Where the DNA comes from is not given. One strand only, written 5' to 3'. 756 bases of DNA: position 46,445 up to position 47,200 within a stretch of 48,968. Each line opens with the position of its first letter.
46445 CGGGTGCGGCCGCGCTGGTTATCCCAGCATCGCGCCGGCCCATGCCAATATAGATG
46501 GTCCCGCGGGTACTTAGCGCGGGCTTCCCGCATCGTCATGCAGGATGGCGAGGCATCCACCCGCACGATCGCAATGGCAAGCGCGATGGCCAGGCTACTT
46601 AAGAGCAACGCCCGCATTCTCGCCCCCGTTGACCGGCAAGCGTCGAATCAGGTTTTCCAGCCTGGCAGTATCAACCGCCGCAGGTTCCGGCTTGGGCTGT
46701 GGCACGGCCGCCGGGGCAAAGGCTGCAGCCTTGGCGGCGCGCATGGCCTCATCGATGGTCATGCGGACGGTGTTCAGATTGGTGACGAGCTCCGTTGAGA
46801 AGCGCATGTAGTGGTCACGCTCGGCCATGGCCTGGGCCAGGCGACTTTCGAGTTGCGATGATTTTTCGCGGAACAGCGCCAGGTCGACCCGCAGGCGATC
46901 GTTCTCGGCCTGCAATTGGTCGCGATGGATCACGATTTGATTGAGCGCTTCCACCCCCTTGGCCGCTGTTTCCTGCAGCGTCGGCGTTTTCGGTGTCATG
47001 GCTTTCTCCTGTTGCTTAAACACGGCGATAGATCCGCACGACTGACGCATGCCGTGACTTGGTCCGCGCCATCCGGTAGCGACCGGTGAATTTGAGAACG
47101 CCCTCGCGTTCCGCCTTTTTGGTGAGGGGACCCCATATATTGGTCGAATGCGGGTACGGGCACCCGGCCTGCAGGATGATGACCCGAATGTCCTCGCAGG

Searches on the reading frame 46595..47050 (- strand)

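Call 62: search_protein_families(library=phrogs, proteins=[window:46595-47050:-], max_evalue=0.001)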
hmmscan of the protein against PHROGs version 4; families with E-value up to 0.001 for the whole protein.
window:46595-47050:- (151 aa): 1 family
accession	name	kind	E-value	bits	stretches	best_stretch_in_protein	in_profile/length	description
phrog_1034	-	unknown function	0.00083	20.4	0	63-108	20-65/106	-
